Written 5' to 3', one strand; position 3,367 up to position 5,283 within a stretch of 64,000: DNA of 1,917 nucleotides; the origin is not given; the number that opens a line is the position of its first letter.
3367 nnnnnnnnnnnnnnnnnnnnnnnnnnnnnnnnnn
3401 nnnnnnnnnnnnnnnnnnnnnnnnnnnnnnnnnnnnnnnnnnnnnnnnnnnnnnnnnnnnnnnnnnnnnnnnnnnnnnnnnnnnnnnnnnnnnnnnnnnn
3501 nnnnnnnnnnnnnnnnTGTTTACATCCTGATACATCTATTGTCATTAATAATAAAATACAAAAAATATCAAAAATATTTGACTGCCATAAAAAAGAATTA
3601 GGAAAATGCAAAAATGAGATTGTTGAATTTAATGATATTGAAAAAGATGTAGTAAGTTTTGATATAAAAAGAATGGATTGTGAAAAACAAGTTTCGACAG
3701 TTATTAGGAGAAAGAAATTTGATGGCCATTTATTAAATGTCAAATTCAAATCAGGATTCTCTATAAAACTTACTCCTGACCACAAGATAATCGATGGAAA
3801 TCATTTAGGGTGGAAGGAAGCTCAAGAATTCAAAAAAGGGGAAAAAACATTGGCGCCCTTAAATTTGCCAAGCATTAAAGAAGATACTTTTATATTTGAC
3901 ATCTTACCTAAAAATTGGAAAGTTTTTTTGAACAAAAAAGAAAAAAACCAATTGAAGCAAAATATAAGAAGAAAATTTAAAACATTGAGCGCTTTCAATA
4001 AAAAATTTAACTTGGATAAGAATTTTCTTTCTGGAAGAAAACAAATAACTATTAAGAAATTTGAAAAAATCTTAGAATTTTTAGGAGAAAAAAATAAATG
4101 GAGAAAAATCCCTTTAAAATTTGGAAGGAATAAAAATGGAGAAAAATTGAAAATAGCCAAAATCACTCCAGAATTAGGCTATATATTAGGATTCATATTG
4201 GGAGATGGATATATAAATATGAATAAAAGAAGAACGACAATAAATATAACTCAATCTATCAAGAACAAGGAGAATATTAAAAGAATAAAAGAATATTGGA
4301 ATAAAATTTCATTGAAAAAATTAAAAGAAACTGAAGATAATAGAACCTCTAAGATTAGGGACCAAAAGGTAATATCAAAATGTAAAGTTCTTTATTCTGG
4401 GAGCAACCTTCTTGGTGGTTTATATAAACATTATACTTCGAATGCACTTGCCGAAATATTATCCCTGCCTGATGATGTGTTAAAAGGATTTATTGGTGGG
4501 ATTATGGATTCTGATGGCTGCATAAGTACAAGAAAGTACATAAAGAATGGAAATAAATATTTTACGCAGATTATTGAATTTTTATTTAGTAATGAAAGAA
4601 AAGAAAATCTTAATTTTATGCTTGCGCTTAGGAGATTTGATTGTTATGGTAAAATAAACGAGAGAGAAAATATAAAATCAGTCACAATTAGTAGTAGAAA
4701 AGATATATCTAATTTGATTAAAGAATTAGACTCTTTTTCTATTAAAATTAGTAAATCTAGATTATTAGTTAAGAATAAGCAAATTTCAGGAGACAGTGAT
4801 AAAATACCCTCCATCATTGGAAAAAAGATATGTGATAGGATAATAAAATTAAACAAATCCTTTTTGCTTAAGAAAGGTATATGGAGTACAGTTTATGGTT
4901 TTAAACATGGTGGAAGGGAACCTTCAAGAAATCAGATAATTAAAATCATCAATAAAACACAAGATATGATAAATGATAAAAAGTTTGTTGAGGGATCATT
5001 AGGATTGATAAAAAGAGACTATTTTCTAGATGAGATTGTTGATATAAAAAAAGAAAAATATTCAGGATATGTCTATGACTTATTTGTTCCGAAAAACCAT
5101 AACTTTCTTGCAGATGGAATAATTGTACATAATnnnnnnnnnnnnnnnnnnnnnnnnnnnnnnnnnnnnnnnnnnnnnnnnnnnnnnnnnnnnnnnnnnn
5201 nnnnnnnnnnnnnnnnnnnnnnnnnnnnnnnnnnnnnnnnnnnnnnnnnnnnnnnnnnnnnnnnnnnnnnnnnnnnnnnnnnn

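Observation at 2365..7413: MCM helicase gene carries two large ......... inteins (539 aa and 471 aa), tripling gene length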

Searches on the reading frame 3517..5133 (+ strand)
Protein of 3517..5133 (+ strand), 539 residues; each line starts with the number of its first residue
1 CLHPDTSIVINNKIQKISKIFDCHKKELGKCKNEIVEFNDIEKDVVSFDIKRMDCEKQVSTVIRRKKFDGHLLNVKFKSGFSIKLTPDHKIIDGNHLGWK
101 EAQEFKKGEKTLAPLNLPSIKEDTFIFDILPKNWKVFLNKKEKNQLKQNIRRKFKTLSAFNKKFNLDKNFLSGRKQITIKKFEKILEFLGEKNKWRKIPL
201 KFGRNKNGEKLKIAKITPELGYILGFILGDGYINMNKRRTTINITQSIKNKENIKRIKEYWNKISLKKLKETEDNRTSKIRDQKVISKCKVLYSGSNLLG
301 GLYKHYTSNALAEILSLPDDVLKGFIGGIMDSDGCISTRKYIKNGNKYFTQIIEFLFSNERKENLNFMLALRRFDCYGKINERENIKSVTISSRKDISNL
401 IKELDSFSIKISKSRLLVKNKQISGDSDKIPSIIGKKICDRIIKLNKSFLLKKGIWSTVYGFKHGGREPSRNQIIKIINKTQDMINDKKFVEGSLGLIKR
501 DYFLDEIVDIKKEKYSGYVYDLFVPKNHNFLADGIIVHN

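Call 5: search_protein_families(library=pfam, proteins=[window:3517-5133:+], max_evalue=1)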
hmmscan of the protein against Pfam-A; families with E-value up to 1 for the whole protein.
window:3517-5133:+ (539 aa): 6 families
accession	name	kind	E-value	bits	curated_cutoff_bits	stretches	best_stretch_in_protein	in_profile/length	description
PF14890.11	Intein_splicing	-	1.1e-23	84.2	35.8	1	33-539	10-155/155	Intein splicing domain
PF14528.11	LAGLIDADG_3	-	7.7e-08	32.9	22.5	2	219-277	3-62/82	LAGLIDADG-like domain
PF00961.24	LAGLIDADG_1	-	0.0097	17.2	23.1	2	327-422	2-100/102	LAGLIDADG endonuclease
PF03161.18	LAGLIDADG_2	-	0.012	16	25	1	223-282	4-62/168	LAGLIDADG DNA endonuclease family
PF18567.6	TIR_3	-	0.09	13.3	26.1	1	263-334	29-98/129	Toll/interleukin-1 receptor domain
PF00249.37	Myb_DNA-binding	-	0.25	11.9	24.4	1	180-209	10-36/46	Myb-like DNA-binding domain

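Call 12: find_homologous_proteins(query=window:3517-5133:+)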
Query window:3517-5133:+ (539 aa): 10 proteins with E <= 0.001 among 8000 candidates.
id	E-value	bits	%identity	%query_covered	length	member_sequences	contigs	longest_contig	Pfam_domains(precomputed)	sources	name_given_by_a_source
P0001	1.3e-136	475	44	100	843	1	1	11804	PF17855.8,PF14528.12,PF00493.30,PF14890.12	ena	-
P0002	5.1e-128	446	41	100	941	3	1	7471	PF14551.12,PF14528.12,PF00493.30,PF14890.12,PF17207.10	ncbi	ncbi:MAG: DNA replication protein, partial [Candidatus Hodarchaeota archaeon]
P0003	3.2e-127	444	40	100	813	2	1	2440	PF14528.12,PF00493.30,PF14890.12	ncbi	ncbi:MAG: LAGLIDADG family homing endonuclease, partial [Thermococcus sp.]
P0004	2.7e-125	437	46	90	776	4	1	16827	PF21120.4,PF17855.8,PF14528.12,PF00493.30,PF21100.5,PF14890.12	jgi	-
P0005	6.4e-119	416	42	100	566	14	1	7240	PF14528.12,PF14890.12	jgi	-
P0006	1.1e-98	349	35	100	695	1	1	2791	PF14528.12,PF00493.30,PF07728.21,PF14890.12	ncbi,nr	ncbi:MAG: hypothetical protein M1368_08685, partial [Thaumarchaeota archaeon]|nr:hypothetical protei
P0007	2.8e-74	269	28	100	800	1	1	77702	PF17855.8,PF14528.12,PF00493.30,PF07728.21,PF14890.12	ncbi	-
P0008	3.8e-58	216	45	46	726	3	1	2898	PF17855.8,PF00493.30,PF14890.12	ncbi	ncbi:MAG: hypothetical protein ACTSYQ_03400, partial [Candidatus Odinarchaeia archaeon]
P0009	1.6e-46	177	40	41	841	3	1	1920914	PF21120.4,PF17855.8,PF14528.12,PF00493.30,PF14890.12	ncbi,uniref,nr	ncbi:MCM2/3/5 family DNA replication licensing factor [Thermococcus guaymasensis DSM 11113]|uniref:M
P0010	1.9e-44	170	30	88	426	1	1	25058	PF14528.12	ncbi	-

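Call 38: search_solved_structures(query=window:3517-5133:+, max_evalue=1)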
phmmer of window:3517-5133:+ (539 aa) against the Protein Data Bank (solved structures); distinct sequences matched with E-value up to 1: 22.
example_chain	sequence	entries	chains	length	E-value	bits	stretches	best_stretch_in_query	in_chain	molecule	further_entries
6rpq_A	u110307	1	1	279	1.2e-09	40.7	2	501-539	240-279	Ubiquitin-like protein SMT3,1108aa long hypothetical cell division control protein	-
2lqm_A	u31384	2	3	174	4e-09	38.9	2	45-111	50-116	Pho radA intein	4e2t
4e2u_A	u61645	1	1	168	4.1e-09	38.9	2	45-112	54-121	Pho radA intein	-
2cw7_A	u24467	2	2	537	9.7e-07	31.1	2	491-533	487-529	Endonuclease PI-PkoII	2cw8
6rpp_A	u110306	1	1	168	2.7e-06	29.6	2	505-538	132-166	Cell division control protein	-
2jmz_A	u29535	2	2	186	0.0038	19.2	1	502-532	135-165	Hypothetical protein MJ0781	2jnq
4o1r_A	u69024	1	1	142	0.0046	19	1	501-539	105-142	Replicative DNA helicase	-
2imz_A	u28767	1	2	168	0.0047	18.9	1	73-116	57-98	Endonuclease PI-MtuI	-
3ifj_A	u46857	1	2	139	0.0064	18.5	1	73-112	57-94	Endonuclease PI-MtuI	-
1mow_A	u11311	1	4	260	0.017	17.1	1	221-420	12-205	chimera of homing endonuclease I-DmoI and DNA endonuclease I-CreI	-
1mi8_A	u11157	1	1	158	0.018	17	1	499-538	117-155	DnaB intein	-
2in9_A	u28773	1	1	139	0.02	16.8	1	73-112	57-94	Endonuclease PI-MtuI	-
3igd_A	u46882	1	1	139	0.021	16.8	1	73-112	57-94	Endonuclease PI-MtuI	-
2in0_A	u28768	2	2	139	0.027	16.4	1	73-112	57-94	Endonuclease PI-MtuI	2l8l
7cfv_A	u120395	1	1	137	0.033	16.1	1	507-539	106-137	Spl DnaX mini-intein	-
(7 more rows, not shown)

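Call 43: predict_structure(alignment_id=A1)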
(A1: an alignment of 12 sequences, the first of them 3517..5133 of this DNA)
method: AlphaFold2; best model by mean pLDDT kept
length: 539 residues; sequences in the alignment: 12
mean_pLDDT: 92.0   pTM: 0.91
mean pLDDT of the five models: 92.0, 90.3, 89.9, 78.7, 78.3
residues with pLDDT >= 90: 424; 70-90: 106; 50-70: 8; < 50: 1
segments of 3 or more residues with pLDDT < 50: none
pLDDT, mean of each block of 10 residues (from residue 1): 95 95 91 88 94 93 95 97 97 93 97 94 94 94 93 89 88 87 95 96 90 98 96 89 93 96 96 88 87 95 94 96 98 90 80 93 96 95 87 90 94 70 76 93 92 94 87 93 85 90 96 97 94 95
secondary structure, 60 per line:
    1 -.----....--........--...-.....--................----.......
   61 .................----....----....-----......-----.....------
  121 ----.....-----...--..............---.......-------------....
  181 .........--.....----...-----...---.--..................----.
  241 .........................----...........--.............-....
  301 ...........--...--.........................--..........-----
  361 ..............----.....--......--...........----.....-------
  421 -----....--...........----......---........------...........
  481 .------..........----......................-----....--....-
elements in order: E7-10 E13-16 H17-20 E27-31 E34-49 E54-77 E82-85 E90-93 E99-101 E110-114 H126-129 E135-137 H140-153 H157-163 H179-189 H192-196 E201-203 E209-211 H218-230 E231-235 E240-247 H248-264 E270-280 E283-295 H297-311 H319-333 E334-343 E346-355 H361-374 E379-383 E386-391 H394-404 H409-413 H432-442 H447-452 H456-463 H471-481 H488-497 E502-523 E529-532 E535-538

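Call 47: fold_search(model_id=the predicted structure, library=pdb)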
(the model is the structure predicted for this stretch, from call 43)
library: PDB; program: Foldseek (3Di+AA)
matches with E <= 10: 480; with E <= 0.001: 105
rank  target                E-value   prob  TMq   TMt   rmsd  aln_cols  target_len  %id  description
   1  2cw7                  2.9e-21  1.00  0.61  0.61   7.5       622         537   15  Crystal structure of intein homing endonuclease II (released 2006-04-18)
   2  7qss                  1.2e-19  1.00  0.60  0.73   5.7       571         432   15  Crystal structure of homing endonuclease-associated TliVMA intein (C1A) (released 2022-03-30)
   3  1dq3                  2.1e-16  1.00  0.52  0.60   7.2       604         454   14  CRYSTAL STRUCTURE OF AN ARCHAEAL INTEIN-ENCODED HOMING ENDONUCLEASE PI-PFUI (released 2000-07-05)
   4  7qsu                  3.2e-15  1.00  0.52  0.75   6.3       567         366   14  Crystal structure of homing endonuclease-associated TliVMA intein (C1A, d333-339) (released 2022-03-30)
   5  7qst                  1.1e-14  1.00  0.50  0.73   6.8       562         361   13  Crystal structure of homing endonuclease-associated PhoVMA intein (C1A) (released 2022-03-30)
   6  1jva_B                8.9e-08  1.00  0.40  0.48  22.2       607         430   10  CRYSTAL STRUCTURE OF THE VMA1-DERIVED ENDONUCLEASE BEARING THE N AND C EXTEIN PROPEPTIDES (released 2002-08-29)
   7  2ab5_B                1.3e-07  1.00  0.25  0.47   6.6       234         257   18  bI3 LAGLIDADG Maturase (released 2005-08-30)
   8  3fd2_A                1.4e-07  1.00  0.26  0.39  15.2       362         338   13  Crystal structure of mMsoI/DNA complex with calcium (released 2009-06-30)
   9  2ab5_A                1.8e-07  1.00  0.25  0.47   7.1       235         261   17  bI3 LAGLIDADG Maturase (released 2005-08-30)
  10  1mow_G                3.0e-07  1.00  0.26  0.55  15.5       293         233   17  E-DreI (released 2002-11-29)
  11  1um2_A                3.0e-07  1.00  0.37  0.46  23.2       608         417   10  Crystal Structure of the Vma1-Derived Endonuclease with the Ligated Extein Segment (released 2004-09-22)
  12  1mow_A                3.2e-07  1.00  0.27  0.54  13.1       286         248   15  E-DreI (released 2002-11-29)
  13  1mow_J                3.2e-07  1.00  0.26  0.55  15.1       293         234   14  E-DreI (released 2002-11-29)
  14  1ef0_A                4.3e-07  1.00  0.36  0.44  21.9       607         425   11  CRYSTAL STRUCTURE OF PI-SCEI MINIPRECURSOR (released 2000-06-07)
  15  2dch                  6.3e-07  1.00  0.26  0.61   6.4       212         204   17  Crystal structure of archaeal intron-encoded homing endonuclease I-Tsp061I (released 2006-07-06)
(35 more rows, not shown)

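Call 58: find_related_loci(query=A1, collection=viral_contigs, flank=4000)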
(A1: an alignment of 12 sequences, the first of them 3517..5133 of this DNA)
Query A1 (539 aa) in viral_contigs; peptide patterns used: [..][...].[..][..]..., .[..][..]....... (x = any residue, [..] = any of these).
526 stretches matched a pattern; 23 encode a relative of the query (tblastn E <= 1e-3); 23 distinct loci.
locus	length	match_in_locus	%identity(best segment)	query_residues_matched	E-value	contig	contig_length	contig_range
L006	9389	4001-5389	24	68-539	4e-10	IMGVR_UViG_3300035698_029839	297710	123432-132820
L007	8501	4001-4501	28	368-539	5e-9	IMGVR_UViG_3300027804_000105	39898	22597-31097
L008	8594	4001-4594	22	326-539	3e-8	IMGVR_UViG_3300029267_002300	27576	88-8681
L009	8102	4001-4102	62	506-539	8e-8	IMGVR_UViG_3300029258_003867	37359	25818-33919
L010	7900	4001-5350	26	66-539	6e-7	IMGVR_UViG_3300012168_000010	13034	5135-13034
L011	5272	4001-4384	31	215-345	1e-6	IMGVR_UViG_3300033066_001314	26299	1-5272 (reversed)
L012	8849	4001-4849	24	223-539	1e-6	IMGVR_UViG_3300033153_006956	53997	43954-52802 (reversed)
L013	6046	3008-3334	24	217-337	4e-6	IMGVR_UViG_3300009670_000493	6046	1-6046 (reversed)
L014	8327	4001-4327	24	217-337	4e-6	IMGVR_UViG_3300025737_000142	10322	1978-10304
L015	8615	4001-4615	27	155-338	4e-6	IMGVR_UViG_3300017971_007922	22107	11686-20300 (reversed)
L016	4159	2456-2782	24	217-337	4e-6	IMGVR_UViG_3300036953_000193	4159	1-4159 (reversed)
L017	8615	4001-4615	27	155-338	4e-6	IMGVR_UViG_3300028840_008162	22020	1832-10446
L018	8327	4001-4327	24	217-337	4e-6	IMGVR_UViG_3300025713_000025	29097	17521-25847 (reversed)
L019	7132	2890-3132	35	455-539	6e-6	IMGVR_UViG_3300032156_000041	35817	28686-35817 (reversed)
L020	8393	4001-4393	23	204-337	7e-6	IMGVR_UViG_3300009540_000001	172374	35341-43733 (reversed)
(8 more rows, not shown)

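Call 60: search_protein_families(library=ncbifam, proteins=[window:3517-5133:+], max_evalue=0.01)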
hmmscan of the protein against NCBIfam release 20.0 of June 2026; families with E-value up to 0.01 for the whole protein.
window:3517-5133:+ (539 aa): 6 families
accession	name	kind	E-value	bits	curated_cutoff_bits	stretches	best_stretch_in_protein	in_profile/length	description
NF045703.1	rSAM_Tes_intein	exception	2.3e-14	52.2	1700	2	24-246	187-397/1040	tetraether lipid synthase Tes, intein-containing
NF005852.0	PRK07773.1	equivalog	1.7e-11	43.2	780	1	312-539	602-826/886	replicative DNA helicase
TIGR01445.1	intein_Nterm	domain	2e-09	38.3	24.5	1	1-91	1-81/83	intein N-terminal splicing region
TIGR01443.1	intein_Cterm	domain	4.3e-08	33.2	15.6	1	518-539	1-23/24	intein C-terminal splicing region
NF011302.0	PRK14714.1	equivalog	1e-05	23.3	1791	1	1-113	932-1052/1350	DNA-directed DNA polymerase II large subunit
NF038162.1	RtcB_rel_intein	exception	4e-05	21.8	1150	0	501-539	538-578/961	intein-containing RtcB family protein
